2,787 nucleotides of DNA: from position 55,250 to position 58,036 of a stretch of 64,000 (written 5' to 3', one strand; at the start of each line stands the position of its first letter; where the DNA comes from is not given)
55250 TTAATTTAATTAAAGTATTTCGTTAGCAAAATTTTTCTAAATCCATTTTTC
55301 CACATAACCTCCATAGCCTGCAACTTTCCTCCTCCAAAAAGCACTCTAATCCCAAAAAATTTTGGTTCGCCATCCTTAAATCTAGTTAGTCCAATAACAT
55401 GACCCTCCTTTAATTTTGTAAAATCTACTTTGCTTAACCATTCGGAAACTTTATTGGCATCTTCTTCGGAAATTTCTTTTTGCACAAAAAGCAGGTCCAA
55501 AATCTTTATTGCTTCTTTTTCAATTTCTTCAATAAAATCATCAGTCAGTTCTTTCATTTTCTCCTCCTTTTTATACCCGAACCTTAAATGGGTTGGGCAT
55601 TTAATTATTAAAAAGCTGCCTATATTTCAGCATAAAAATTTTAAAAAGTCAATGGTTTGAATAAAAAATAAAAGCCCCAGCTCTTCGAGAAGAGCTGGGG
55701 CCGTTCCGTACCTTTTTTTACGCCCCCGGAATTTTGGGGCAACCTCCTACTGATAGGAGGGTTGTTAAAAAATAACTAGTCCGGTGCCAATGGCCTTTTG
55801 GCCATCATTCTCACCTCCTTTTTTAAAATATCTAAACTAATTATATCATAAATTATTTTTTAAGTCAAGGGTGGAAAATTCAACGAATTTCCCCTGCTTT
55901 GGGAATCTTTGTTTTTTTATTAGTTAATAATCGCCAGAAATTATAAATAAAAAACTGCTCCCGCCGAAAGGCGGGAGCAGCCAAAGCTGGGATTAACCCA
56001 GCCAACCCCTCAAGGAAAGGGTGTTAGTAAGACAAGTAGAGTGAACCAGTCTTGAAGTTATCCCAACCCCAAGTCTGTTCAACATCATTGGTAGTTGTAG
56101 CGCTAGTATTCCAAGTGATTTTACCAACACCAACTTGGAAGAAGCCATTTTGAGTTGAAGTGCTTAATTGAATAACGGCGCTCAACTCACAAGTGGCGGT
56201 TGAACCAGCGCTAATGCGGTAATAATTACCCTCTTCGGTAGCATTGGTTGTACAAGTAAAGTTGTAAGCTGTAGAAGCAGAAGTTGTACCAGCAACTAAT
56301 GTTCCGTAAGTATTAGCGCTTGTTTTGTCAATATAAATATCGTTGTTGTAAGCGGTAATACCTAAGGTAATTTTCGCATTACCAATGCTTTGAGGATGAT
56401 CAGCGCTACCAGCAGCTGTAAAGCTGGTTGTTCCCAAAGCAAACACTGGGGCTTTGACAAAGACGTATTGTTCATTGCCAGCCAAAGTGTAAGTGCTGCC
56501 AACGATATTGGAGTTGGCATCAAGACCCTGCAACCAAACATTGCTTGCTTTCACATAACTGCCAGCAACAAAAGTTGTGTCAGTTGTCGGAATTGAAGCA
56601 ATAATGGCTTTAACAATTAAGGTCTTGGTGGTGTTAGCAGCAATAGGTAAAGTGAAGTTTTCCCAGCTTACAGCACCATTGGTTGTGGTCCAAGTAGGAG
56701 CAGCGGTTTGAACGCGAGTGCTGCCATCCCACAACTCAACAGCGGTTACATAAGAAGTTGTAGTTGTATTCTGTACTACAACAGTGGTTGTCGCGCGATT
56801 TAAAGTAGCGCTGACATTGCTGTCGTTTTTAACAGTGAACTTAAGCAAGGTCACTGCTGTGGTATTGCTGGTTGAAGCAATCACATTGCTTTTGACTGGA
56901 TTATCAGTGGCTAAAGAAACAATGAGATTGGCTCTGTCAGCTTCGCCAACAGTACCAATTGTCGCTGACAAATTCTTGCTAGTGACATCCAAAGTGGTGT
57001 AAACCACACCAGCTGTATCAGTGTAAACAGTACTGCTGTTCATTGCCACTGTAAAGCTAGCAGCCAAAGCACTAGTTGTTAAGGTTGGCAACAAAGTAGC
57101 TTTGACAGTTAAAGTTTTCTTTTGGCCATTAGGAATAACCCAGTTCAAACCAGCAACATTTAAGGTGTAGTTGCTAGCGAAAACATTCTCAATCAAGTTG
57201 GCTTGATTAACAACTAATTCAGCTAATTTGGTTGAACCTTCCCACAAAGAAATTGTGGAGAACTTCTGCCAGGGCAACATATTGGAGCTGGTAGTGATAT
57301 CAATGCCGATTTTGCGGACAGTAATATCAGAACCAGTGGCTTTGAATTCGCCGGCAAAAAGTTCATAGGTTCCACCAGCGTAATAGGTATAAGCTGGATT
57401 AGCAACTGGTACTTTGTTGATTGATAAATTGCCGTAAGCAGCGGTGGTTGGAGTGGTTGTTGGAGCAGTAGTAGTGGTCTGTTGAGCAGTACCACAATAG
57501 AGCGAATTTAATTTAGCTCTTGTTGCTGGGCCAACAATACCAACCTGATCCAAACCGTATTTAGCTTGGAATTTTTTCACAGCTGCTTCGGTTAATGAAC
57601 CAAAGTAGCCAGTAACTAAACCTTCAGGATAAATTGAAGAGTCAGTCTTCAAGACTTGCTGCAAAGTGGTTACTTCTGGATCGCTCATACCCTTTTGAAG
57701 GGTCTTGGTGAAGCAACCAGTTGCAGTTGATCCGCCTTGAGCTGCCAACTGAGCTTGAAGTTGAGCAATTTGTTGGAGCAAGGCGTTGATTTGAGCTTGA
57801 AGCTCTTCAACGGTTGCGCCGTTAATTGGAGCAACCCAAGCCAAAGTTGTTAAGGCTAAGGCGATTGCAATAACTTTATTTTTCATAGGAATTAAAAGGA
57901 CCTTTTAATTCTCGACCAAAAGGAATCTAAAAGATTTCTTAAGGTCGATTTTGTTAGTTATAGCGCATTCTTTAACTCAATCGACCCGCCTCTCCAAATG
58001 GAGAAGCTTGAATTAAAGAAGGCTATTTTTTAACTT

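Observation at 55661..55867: Autonomous promoter-to-terminator unit of about 150 nt with only a 10-codon ORF: candidate sRNA or leader peptide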

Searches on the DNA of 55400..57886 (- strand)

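Call 4: search_rna_families(source=window, start=55400, end=56100, threshold=evalue, max_evalue=10, show_alignments=3)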
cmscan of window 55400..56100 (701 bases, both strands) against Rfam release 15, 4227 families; matches with E-value up to 10: 35.
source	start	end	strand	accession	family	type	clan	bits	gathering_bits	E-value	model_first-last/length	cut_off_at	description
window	55937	56018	-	RF02621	BSnc120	Gene; sRNA;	-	28.5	114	0.0002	1-88/88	no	Brucella sRNA 120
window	55663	55727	-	RF02371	PyrG_leader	Cis-reg; leader;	-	25.9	65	0.4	1-78/78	no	PyrG leader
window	55950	56002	-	RF02270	nse_sRNA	Gene;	-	24.6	75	0.063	1-73/73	no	Neisseria sigma-E sRNA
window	55635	55714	+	RF02371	PyrG_leader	Cis-reg; leader;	-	24.2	65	0.85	1-78/78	no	PyrG leader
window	55666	55776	-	RF00515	PyrR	Cis-reg;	-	23.7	54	0.66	1-115/115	no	PyrR binding site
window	55946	56044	-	RF01772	rnk_pseudo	Cis-reg; leader;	-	20.4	55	0.65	1-108/108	no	Pseudomonas rnk leader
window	55597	55701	+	RF02607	AbsR25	Gene; sRNA;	-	20.2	47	0.55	1-164/164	no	Acinetobacter sRNA 25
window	55665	55747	-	RF02074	STnc240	Gene; sRNA;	-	20.2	55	2.8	1-77/77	no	Enterobacterial sRNA STnc240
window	55669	55701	+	RF02399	NsiR1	Gene; sRNA;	-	19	39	0.38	20-52/60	no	Nitrogen stress-induced RNA 1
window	55904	55980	-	RF01005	MIR530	Gene; miRNA;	-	18.5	85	0.86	54-134/172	no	MIR530 microRNA precursor family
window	55834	55981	+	RF01822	RsaJ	Gene; sRNA;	-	18.3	100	0.061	1-287/287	no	RNA Staph. aureus A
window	55631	55755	+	RF00475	snosnR69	Gene; snRNA; snoRNA; CD-box;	CL00051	17.6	50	2.9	1-94/94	no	Small nucleolar RNA snR69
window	55666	55710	-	RF02399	NsiR1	Gene; sRNA;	-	17.5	39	0.9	1-60/60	no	Nitrogen stress-induced RNA 1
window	55948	56034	-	RF00021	Spot_42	Gene; sRNA;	-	17.3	80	1.2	1-115/115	no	Spot 42 RNA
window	55658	55733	-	RF02621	BSnc120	Gene; sRNA;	-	17.2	114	0.73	1-88/88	no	Brucella sRNA 120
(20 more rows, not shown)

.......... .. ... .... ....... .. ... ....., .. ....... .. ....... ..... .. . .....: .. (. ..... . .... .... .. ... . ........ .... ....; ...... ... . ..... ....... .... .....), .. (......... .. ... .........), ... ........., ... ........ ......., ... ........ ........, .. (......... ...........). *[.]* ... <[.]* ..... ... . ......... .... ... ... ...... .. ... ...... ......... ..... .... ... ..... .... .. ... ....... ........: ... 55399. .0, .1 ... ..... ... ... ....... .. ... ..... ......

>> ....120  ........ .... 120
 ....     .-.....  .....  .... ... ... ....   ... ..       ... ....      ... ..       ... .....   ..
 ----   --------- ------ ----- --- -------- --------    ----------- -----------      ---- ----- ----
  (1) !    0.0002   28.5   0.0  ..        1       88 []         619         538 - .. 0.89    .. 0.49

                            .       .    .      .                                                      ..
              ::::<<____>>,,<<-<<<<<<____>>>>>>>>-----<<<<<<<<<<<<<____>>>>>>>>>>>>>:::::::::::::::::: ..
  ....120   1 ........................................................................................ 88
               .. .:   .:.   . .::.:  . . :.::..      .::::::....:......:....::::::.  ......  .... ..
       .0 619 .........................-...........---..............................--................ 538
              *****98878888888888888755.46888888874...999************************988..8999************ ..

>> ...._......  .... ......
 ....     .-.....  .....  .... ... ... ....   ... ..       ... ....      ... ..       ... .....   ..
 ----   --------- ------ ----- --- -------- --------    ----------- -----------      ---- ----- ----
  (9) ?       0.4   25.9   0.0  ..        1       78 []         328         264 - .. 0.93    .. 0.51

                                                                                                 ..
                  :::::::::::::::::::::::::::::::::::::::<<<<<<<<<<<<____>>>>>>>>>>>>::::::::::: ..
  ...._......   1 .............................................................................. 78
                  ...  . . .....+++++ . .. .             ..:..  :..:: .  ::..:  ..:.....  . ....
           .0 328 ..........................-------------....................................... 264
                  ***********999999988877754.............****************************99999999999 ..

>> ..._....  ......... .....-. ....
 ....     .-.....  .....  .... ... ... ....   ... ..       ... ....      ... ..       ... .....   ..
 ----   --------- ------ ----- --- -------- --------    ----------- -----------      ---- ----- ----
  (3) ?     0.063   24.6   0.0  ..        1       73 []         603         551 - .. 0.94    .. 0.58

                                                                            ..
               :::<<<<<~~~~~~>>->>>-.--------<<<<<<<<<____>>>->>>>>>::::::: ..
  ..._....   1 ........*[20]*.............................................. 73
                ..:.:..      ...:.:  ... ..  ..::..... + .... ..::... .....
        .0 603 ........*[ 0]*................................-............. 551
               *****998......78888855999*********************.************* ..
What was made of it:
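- On Any described RNA family (Rfam 15): The PyrG_leader alignment shown rests mainly on the terminator hairpin (call 4).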

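Call 19: search_dna_similar(query=window:55655-55960:-, collection=phages, mode=distant, max_evalue=1)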
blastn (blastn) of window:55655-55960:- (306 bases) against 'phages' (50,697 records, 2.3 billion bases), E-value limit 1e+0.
Records with a match: 16; places in all: 16; records where one place covers at least 80% of the query: 0.
Best place of each record, by identity: 80-90% 16.
By first word of the organism name: Staphylococcus 15; Phage 1.
By host as written in the record: Staphylococcus aureus 6; Mammaliicoccus vitulinus C6867 3; Mammaliicoccus sciuri C6854 3; Staphylococcus hyicus 07/02 4A 1; - 1; Staphylococcus xylosus M1997-2/10 1; Staphylococcus aureus MRSA1024 1.
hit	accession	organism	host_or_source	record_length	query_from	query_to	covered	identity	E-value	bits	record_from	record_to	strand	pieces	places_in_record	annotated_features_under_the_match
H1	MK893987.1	Staphylococcus phage PMBT8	Staphylococcus hyicus 07/02 4A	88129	105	146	14%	85.7%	7e-3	46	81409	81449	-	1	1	none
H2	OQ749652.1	Phage Phass-1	human gut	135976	93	130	12%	84.2%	8e-2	43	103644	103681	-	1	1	none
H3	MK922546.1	Staphylococcus phage SA1-CTA1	Staphylococcus aureus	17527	103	136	11%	88.9%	2e-2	46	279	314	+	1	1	none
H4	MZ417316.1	Staphylococcus phage PG-2021_12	Mammaliicoccus vitulinus C6867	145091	92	125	11%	88.2%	3e-1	41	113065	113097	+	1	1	record has no annotation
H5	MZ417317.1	Staphylococcus phage PG-2021_14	Mammaliicoccus vitulinus C6867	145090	92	125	11%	88.2%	3e-1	41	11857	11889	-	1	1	record has no annotation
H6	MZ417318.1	Staphylococcus phage PG-2021_15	Staphylococcus xylosus M1997-2/10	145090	92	125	11%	88.2%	3e-1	41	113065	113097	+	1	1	record has no annotation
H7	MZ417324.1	Staphylococcus phage PG-2021_22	Mammaliicoccus sciuri C6854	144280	92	125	11%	88.2%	3e-1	41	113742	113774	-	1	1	record has no annotation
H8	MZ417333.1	Staphylococcus phage PG-2021_40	Mammaliicoccus vitulinus C6867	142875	92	125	11%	88.2%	3e-1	41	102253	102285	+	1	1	record has no annotation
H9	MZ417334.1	Staphylococcus phage PG-2021_41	Mammaliicoccus sciuri C6854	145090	92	125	11%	88.2%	3e-1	41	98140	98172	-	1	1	record has no annotation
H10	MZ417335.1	Staphylococcus phage PG-2021_43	Mammaliicoccus sciuri C6854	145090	92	125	11%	88.2%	3e-1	41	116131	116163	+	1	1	record has no annotation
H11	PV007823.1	Staphylococcus phage CapO46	Staphylococcus aureus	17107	103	136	11%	86.1%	3e-1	41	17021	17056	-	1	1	none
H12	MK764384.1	Staphylococcus phage SA46-CTH2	Staphylococcus aureus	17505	103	136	11%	86.1%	3e-1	41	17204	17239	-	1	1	none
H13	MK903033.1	Staphylococcus phage SA44-CTH7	Staphylococcus aureus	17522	103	136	11%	86.1%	3e-1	41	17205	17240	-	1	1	none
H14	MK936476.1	Staphylococcus phage SA46-CL1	Staphylococcus aureus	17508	103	136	11%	86.1%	3e-1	41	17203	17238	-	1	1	none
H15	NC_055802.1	Staphylococcus phage SA46-CL1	Staphylococcus aureus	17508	103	136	11%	86.1%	3e-1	41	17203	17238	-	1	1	none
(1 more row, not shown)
